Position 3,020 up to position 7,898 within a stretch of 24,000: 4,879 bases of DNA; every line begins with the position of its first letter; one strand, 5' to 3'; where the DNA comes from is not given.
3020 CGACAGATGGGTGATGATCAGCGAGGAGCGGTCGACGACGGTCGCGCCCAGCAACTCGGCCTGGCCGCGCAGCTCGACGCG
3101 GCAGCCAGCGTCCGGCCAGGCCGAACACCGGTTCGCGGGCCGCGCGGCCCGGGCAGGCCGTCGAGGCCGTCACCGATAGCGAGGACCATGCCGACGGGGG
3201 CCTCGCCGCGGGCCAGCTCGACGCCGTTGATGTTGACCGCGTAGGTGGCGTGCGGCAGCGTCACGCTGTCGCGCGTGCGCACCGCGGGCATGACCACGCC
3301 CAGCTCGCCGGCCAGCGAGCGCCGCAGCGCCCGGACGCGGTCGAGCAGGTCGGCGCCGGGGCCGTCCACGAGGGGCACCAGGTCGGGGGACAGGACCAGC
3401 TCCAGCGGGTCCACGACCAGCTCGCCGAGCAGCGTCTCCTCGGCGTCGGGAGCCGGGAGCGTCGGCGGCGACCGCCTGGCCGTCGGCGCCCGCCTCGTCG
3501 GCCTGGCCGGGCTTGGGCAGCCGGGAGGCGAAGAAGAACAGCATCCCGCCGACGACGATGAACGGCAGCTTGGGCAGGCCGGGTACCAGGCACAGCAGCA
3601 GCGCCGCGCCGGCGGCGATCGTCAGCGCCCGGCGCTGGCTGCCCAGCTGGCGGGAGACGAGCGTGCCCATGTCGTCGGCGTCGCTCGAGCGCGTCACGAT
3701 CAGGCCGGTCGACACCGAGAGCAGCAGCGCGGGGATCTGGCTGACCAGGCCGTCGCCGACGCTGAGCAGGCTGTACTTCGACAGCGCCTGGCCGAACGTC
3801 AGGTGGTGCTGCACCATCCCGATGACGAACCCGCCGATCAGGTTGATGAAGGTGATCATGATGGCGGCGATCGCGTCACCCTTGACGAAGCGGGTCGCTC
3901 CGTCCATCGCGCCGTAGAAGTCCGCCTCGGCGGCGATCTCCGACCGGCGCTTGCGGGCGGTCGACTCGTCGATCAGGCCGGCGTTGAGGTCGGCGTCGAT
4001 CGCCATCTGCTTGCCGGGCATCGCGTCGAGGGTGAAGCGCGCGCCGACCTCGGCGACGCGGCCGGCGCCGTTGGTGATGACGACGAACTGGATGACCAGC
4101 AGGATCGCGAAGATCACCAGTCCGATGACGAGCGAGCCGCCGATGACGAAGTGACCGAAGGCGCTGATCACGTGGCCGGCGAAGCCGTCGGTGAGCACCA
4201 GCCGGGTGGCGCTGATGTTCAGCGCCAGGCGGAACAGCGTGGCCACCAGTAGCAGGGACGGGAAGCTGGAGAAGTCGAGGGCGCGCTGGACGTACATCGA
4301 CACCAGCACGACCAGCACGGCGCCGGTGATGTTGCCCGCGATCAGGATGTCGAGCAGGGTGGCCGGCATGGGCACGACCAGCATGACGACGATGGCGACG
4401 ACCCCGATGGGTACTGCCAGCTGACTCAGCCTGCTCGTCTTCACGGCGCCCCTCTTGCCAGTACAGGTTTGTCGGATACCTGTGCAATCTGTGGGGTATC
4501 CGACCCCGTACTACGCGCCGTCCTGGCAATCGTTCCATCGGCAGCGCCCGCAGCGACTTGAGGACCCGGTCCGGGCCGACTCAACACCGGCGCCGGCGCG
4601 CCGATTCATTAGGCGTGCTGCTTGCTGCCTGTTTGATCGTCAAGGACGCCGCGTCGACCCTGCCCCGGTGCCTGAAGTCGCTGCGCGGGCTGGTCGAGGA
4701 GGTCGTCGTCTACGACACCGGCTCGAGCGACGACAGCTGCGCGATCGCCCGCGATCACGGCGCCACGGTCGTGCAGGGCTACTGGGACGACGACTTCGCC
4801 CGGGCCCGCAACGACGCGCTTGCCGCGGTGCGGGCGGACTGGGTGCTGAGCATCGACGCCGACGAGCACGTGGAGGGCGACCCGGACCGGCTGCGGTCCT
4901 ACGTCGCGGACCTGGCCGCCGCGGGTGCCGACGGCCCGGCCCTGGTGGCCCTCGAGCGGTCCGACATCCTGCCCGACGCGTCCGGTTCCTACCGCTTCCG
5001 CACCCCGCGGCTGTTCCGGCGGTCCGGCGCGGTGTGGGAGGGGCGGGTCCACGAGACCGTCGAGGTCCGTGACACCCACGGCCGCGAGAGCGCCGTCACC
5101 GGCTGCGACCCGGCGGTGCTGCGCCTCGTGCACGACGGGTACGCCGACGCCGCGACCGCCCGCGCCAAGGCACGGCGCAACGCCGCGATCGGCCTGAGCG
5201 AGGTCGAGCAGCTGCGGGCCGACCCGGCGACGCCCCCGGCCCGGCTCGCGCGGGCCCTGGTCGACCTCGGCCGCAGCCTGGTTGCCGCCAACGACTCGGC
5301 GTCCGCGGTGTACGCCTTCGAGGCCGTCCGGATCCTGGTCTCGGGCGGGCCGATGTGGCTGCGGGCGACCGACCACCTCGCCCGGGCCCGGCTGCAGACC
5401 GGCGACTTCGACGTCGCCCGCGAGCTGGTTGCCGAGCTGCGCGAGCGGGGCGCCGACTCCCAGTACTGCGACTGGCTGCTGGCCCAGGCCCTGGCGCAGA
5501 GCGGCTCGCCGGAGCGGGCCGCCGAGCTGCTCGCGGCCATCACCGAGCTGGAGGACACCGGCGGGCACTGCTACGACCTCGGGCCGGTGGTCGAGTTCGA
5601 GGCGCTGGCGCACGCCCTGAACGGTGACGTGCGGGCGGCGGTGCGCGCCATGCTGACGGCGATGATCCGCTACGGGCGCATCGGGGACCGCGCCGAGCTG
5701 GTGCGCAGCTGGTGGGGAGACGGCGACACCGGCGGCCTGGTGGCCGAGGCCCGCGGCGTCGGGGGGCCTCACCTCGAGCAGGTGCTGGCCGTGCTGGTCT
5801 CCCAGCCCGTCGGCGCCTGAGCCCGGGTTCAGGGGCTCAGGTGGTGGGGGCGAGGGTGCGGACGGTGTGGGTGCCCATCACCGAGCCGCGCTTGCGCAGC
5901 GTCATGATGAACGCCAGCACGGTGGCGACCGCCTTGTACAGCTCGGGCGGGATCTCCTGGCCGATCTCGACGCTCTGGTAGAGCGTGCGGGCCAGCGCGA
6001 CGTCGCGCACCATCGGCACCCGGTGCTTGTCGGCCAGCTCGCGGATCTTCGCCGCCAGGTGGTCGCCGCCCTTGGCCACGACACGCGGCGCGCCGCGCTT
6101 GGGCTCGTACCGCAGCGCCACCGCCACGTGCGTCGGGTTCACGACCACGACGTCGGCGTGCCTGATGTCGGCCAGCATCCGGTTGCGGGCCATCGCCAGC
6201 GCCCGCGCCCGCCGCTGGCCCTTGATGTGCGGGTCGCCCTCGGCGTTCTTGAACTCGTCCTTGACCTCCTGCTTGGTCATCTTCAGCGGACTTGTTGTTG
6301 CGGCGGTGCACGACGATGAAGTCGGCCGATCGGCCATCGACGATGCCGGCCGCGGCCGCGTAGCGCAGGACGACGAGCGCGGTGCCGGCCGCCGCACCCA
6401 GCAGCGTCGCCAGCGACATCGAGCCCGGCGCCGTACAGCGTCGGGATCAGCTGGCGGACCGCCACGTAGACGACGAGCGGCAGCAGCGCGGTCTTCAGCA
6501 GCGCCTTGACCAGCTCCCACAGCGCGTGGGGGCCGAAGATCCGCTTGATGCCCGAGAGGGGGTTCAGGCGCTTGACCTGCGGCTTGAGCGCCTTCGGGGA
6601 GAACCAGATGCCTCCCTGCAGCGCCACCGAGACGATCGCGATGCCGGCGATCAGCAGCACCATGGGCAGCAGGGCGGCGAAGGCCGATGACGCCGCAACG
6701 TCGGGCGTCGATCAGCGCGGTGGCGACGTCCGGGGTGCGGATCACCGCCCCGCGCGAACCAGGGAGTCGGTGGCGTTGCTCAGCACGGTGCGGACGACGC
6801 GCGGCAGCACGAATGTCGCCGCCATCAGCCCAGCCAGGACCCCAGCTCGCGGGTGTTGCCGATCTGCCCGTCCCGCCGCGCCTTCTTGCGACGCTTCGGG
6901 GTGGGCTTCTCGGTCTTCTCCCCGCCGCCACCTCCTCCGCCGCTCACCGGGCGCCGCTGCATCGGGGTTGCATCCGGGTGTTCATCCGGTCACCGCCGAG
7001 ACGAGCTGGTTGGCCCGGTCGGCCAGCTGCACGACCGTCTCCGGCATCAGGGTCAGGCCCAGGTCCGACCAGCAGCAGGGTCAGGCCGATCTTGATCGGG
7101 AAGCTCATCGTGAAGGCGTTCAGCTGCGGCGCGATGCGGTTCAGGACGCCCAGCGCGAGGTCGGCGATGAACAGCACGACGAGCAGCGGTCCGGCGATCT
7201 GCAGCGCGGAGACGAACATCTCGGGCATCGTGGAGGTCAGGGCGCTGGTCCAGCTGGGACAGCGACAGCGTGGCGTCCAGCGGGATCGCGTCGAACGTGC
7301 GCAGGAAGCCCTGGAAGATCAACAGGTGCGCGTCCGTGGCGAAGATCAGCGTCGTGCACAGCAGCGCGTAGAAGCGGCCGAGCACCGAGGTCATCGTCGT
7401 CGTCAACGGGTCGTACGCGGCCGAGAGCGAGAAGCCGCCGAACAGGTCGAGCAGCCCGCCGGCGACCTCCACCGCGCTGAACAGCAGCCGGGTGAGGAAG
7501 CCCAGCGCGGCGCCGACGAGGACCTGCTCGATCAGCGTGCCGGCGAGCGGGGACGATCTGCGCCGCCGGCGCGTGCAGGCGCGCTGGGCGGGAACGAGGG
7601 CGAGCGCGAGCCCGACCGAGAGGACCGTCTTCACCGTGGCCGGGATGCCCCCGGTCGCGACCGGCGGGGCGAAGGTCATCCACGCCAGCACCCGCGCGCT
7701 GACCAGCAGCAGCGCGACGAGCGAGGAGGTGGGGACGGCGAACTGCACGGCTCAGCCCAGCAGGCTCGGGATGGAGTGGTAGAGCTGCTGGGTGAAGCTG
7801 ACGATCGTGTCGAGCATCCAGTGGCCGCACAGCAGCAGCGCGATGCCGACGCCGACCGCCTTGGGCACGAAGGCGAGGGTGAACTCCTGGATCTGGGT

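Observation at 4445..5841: GmaR-like GT2+TPR glycosyltransferase inserted antisense between flhB and flhA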

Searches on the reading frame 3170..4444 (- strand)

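Call 6: search_protein_families(library=pfam, proteins=[window:3170-4444:-], max_evalue=0.01)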
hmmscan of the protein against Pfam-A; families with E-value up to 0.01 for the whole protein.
window:3170-4444:- (424 aa): 1 family
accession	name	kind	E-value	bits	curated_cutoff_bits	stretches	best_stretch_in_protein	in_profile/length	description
PF00771.25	FHIPEP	-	1.7e-149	499.8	29.1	1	18-316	1-301/657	FHIPEP family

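Call 7: search_protein_families(library=ncbifam, proteins=[window:3170-4444:-], max_evalue=0.01)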
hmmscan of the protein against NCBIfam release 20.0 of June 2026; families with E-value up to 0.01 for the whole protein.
window:3170-4444:- (424 aa): 5 families
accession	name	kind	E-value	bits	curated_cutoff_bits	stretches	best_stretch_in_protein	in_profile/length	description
TIGR01398.1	FlhA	equivalog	7e-140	467.4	772.1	1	8-320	3-320/678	flagellar biosynthesis protein FlhA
TIGR01399.1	hrcV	equivalog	3.6e-131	438.8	692.25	1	9-328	5-328/677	type III secretion system export apparatus subunit SctV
NF011865.0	PRK15337.1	equivalog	1.5e-119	400.3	800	1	11-305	17-312/686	EscV/YscV/HrcV family type III secretion system export apparatus protein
NF009363.0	PRK12720.1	equivalog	2.8e-109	366.5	993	1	15-314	26-326/683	EscV/YscV/HrcV family type III secretion system export apparatus protein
NF004571.0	PRK05910.1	equivalog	3.1e-61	207.6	670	1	16-316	17-311/584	type III secretion system protein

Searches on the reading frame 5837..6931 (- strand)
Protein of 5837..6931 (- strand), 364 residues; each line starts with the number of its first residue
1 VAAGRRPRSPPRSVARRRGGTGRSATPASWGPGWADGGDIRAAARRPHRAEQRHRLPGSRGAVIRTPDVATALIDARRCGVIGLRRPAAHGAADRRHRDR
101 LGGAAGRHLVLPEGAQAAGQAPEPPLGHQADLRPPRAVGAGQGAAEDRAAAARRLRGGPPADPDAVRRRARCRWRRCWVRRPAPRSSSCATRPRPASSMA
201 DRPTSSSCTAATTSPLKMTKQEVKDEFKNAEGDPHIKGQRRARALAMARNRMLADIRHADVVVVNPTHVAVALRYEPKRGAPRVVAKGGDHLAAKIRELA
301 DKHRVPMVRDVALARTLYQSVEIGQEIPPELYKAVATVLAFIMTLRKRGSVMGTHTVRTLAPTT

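Call 6: search_protein_families(library=pfam, proteins=[window:5837-6931:-], max_evalue=0.01)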
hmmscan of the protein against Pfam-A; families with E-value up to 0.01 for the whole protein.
window:5837-6931:- (364 aa): 1 family
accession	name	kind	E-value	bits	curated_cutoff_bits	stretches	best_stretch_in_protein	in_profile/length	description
PF01312.24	Bac_export_2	-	2.1e-61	208.4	24.4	1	214-342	206-335/335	FlhB HrpN YscU SpaS Family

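Call 7: search_protein_families(library=ncbifam, proteins=[window:5837-6931:-], max_evalue=0.01)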
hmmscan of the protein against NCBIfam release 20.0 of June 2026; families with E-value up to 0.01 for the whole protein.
window:5837-6931:- (364 aa): 9 families
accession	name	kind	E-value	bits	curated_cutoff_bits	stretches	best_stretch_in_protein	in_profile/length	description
TIGR00328.1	flhB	equivalog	4.4e-58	197.1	349.25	1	215-347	213-346/348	flagellar biosynthesis protein FlhB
NF009411.0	PRK12772.1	equivalog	1.9e-49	168.6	739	1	215-348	475-609/610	fused FliR family export protein/FlhB family type III secretion system protein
NF009117.0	PRK12468.1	equivalog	8.7e-46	156.4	712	1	215-347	219-352/386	flagellar biosynthesis protein FlhB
TIGR01404.2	FlhB_rel_III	equivalog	2.6e-45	155.3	358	1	215-344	209-340/341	type III secretion system export apparatus subunit SctU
NF009364.0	PRK12721.1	equivalog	3.6e-36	125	381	1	214-346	211-344/352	EscU/YscU/HrcU family type III secretion system export apparatus switch protein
NF004950.0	PRK06298.1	equivalog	1.4e-31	109.9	434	1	215-346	213-345/360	type III secretion system protein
NF009412.0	PRK12773.1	equivalog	1.7e-28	99.2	886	1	215-347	513-647/649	flagellar biosynthesis protein FlhB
NF006017.0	PRK08156.1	equivalog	5.4e-24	85.1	394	1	215-323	207-316/367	EscU/YscU/HrcU family type III secretion system export apparatus switch protein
TIGR00789.1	flhB_rel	hypoth_equivalog_domain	5.3e-19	68.2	117.35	1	268-347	3-82/84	FlhB-like flagellar biosynthesis protein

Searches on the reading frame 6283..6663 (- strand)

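Call 6: search_protein_families(library=pfam, proteins=[window:6283-6663:-], max_evalue=0.01)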
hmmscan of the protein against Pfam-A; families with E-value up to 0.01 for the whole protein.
window:6283-6663:- (126 aa): 1 family
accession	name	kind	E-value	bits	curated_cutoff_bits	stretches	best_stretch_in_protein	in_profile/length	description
PF01312.24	Bac_export_2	-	6.3e-19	68.8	24.4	1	2-78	85-161/335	FlhB HrpN YscU SpaS Family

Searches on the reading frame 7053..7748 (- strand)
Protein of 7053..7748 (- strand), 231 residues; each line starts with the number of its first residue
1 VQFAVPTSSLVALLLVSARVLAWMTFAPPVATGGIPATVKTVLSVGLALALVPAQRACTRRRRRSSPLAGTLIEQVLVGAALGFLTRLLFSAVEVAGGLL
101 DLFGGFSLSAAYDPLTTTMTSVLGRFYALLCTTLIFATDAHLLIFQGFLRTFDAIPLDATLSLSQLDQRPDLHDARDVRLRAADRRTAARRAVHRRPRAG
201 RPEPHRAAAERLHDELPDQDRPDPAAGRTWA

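Call 6: search_protein_families(library=pfam, proteins=[window:7053-7748:-], max_evalue=0.01)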
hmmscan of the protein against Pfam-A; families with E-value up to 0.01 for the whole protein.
window:7053-7748:- (231 aa): 1 family
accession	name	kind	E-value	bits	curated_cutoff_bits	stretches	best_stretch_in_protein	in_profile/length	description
PF01311.25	Bac_export_1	-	2e-34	119.6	27.8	1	11-158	2-146/230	Bacterial export proteins, family 1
